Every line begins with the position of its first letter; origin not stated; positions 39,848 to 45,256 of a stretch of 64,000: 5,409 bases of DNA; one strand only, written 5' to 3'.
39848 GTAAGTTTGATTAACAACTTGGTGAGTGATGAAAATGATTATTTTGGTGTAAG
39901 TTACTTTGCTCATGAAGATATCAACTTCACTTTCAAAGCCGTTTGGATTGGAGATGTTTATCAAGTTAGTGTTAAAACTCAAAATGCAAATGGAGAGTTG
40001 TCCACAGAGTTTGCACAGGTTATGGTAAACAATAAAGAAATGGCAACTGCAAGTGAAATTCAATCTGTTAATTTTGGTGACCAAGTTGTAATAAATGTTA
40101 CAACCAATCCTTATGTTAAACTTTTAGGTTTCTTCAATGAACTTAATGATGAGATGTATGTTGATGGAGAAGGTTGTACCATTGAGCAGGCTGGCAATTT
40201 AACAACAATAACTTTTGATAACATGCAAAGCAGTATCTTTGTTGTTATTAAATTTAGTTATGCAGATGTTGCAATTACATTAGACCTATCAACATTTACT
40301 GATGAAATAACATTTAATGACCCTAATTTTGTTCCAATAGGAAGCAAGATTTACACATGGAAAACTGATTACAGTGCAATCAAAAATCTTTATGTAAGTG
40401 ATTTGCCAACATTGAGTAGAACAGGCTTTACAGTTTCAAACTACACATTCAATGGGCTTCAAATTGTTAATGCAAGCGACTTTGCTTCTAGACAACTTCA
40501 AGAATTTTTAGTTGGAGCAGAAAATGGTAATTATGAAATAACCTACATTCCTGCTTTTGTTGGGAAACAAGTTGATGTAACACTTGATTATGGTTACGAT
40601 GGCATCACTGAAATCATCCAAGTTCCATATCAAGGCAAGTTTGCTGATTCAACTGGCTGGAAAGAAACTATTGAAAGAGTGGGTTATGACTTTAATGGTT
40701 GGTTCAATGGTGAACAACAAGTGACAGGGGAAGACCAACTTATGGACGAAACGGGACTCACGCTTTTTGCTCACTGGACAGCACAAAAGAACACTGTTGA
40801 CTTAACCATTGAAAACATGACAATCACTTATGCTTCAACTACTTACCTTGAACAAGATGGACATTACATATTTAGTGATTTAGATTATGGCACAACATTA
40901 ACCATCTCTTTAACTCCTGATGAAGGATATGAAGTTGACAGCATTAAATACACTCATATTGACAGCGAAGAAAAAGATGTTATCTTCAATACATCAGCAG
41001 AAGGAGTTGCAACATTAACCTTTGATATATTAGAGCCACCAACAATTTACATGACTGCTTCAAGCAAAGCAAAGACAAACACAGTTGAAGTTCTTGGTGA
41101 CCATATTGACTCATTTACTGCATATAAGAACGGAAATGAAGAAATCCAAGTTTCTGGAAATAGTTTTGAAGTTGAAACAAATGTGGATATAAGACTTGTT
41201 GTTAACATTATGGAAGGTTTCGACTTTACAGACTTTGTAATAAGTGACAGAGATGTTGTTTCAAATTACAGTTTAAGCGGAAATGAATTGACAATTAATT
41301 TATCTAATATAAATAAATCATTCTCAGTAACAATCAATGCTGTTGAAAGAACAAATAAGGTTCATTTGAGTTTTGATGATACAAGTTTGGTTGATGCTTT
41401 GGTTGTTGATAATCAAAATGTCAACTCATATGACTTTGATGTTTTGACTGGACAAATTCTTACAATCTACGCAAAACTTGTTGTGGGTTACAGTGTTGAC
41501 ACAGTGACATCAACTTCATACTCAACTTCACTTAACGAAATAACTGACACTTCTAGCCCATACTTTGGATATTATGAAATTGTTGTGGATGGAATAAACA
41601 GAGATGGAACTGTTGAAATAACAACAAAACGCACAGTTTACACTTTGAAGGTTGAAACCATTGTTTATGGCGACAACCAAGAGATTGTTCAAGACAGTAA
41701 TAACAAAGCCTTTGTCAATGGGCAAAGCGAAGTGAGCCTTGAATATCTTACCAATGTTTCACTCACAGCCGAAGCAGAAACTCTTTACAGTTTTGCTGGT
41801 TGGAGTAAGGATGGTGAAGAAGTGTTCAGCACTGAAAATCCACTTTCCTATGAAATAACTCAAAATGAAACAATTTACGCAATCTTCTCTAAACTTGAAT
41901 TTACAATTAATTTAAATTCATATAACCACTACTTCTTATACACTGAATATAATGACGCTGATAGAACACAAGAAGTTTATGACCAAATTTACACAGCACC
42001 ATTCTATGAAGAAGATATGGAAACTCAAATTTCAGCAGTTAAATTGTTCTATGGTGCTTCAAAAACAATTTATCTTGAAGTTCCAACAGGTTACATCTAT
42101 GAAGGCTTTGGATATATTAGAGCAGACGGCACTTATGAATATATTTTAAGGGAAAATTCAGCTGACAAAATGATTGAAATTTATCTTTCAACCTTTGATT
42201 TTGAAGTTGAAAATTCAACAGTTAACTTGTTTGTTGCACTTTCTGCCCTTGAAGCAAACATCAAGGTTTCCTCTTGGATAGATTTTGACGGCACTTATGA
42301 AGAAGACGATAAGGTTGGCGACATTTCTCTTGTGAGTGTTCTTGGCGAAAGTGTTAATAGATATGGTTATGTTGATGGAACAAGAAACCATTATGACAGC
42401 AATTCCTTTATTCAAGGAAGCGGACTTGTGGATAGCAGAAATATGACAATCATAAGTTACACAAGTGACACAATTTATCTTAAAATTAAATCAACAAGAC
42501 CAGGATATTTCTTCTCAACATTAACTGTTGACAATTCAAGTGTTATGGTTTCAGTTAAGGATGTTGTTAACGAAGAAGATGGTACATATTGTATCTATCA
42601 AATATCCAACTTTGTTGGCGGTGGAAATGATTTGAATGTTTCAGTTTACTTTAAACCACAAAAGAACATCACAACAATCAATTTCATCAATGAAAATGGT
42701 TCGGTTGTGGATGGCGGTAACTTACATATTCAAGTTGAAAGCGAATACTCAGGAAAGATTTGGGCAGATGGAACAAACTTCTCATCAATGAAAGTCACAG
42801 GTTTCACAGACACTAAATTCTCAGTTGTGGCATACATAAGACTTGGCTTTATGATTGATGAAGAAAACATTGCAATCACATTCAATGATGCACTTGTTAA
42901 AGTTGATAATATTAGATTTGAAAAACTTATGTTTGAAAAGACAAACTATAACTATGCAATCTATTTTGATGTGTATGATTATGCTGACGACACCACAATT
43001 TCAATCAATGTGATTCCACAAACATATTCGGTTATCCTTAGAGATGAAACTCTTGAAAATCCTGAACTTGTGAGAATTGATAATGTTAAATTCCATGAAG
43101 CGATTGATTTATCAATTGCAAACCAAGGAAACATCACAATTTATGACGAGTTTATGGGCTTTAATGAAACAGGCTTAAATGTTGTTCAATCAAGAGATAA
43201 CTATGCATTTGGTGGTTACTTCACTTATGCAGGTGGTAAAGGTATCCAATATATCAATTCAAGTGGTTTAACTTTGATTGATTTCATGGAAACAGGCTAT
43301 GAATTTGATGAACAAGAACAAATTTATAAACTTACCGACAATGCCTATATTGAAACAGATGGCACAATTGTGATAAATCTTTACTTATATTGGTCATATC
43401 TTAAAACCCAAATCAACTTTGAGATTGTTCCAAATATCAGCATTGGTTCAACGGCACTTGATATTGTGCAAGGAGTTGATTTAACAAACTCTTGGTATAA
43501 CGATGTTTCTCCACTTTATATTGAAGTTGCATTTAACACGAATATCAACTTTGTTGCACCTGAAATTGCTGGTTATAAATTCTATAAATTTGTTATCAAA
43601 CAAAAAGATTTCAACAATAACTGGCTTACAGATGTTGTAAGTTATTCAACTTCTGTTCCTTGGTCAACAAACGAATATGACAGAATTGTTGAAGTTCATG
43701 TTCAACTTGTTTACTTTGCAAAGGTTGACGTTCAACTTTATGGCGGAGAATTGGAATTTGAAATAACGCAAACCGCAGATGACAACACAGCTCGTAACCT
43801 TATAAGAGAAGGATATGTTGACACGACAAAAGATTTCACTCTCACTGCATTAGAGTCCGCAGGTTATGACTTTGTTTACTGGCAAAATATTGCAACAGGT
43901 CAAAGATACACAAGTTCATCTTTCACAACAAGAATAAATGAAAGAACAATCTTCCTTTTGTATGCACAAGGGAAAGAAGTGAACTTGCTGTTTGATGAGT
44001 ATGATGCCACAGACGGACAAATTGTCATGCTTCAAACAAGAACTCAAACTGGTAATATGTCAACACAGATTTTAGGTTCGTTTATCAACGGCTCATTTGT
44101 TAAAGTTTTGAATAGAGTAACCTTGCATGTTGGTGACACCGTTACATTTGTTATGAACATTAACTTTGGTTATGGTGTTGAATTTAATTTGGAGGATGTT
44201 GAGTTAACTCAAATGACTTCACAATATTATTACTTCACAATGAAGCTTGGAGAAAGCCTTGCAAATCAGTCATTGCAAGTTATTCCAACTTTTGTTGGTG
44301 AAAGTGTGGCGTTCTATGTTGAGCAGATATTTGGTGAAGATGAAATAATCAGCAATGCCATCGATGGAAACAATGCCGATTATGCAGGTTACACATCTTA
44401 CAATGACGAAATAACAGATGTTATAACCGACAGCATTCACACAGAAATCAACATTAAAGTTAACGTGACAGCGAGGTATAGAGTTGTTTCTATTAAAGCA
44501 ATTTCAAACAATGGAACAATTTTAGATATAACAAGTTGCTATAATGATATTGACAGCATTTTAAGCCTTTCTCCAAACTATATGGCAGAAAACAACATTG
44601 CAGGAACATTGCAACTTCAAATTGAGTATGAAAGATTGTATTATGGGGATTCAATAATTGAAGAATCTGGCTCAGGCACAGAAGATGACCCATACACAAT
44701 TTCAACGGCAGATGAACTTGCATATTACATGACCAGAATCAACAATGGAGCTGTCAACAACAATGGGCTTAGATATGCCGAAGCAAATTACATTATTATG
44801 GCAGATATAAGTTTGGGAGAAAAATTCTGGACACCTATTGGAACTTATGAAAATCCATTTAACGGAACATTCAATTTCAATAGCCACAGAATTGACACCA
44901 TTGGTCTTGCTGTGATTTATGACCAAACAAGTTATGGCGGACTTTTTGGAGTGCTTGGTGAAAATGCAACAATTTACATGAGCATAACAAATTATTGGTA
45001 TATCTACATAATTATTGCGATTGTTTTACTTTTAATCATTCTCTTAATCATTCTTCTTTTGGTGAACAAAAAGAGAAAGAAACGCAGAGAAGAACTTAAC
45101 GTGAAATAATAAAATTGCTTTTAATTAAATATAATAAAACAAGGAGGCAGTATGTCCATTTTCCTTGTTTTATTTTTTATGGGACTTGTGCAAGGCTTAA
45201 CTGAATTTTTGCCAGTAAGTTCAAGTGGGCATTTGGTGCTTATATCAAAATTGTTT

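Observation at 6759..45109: Mirror-image pair of giant surface filaments presenting the same head family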

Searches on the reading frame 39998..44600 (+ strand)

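Call 67: search_protein_families(library=pfam, proteins=[window:39998-44600:+], max_evalue=1)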
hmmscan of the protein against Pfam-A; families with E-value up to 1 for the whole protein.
window:39998-44600:+ (1534 aa): 4 families
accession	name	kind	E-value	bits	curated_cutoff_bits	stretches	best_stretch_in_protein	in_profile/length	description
PF18998.6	Flg_new_2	-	3.7e-09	36.9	23.6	2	585-632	23-71/73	Divergent InlB B-repeat domain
PF09479.16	Flg_new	-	4.8e-06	27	27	1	223-259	26-65/65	Listeria-Bacteroides repeat domain (List_Bact_rpt)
PF24307.1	DUF7486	-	0.0081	16.1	27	0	1482-1517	52-86/154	Family of unknown function (DUF7486)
PF22722.2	NA-iREase1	-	0.12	12.8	27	0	1218-1288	18-88/106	NACHT-associated inactive Restriction Endonuclease 1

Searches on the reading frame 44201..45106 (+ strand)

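Call 59: search_protein_families(library=ncbifam, proteins=[window:44201-45106:+], max_evalue=1)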
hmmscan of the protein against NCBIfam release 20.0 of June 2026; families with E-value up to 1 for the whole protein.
window:44201-45106:+ (302 aa): 5 families
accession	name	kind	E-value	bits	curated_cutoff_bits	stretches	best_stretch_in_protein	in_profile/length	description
NF033218.1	anchor_AmaP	equivalog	0.0018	18.1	55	1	254-300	34-79/166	alkaline shock response membrane anchor protein AmaP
TIGR01218.1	Gpos_tandem_5TM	subfamily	0.0026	17.5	35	1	246-298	75-127/208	tandem five-TM protein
NF041738.1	GG_III-CTERM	domain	0.039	13.9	22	1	266-293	1-28/28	GGIII-like transmembrane region-containing protein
TIGR04561.1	membra_charge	hypoth_equivalog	0.18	12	30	1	266-298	18-53/82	TIGR04561 family membrane protein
NF045939.1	MHJ_0274_fam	hypoth_equivalog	0.4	10.4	80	1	267-298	2-33/165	MHJ_0274 family protein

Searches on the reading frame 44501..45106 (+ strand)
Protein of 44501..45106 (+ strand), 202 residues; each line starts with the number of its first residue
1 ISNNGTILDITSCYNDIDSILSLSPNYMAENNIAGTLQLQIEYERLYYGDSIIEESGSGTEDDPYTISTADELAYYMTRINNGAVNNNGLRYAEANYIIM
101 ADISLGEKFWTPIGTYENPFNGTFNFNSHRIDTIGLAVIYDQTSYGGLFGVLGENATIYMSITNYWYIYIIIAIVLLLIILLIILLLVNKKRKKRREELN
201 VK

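Call 8: search_protein_families(library=pfam, proteins=[window:44501-45106:+], max_evalue=10)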
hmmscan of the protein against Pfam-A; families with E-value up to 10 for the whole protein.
window:44501-45106:+ (202 aa): 17 families
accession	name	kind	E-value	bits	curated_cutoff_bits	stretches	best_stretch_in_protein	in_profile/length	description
PF15102.11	TMEM154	-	0.0085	16.4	30.3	1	168-197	65-94/153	TMEM154 protein family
PF05568.16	ASFV_J13L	-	0.031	14.5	23.6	1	168-194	32-58/189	African swine fever virus J13L protein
PF07584.16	BatA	-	0.067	14.1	25.9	1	172-196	9-33/77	Aerotolerance regulator N-terminal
PF17410.7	Stevor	-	0.081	12.9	25.4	1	141-195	211-263/275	Subtelomeric Variable Open Reading frame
PF25184.1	YxzE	-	0.084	14.3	40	1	170-196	5-31/65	YxzE-like putative bacteriocin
PF07332.16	Phage_holin_3_6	-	0.18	12.3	28.4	1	157-195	57-98/116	Putative Actinobacterial Holin-X, holin superfamily III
PF11857.13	DUF3377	-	0.22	11.9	26.5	1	168-194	30-56/72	Domain of unknown function (DUF3377)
PF14575.11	EphA2_TM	-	0.38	11.9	28.9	1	170-196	4-29/74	Ephrin type-A receptor 2 transmembrane domain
PF15330.11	SIT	-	0.39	11.7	27.6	1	166-198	1-33/114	SHP2-interacting transmembrane adaptor protein, SIT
PF14316.11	DUF4381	-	0.45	11.2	27.2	1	169-198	22-51/145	Domain of unknown function (DUF4381)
PF19442.4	CRIM1_C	-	0.5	10.8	27.2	1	169-193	37-60/130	Cysteine-rich motor neuron 1 protein C-terminal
PF12273.13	RCR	-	0.67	11.1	27.8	1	166-195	2-29/117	Chitin synthesis regulation, resistance to Congo red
PF15106.11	TMEM156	-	0.71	9.6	27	1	155-195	169-205/226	TMEM156 protein family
PF02009.21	RIFIN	-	1.5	9.1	32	1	164-196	283-315/327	Rifin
PF00746.26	Gram_pos_anchor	-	1.8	9.1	20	1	175-194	22-41/43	LPXTG cell wall anchor motif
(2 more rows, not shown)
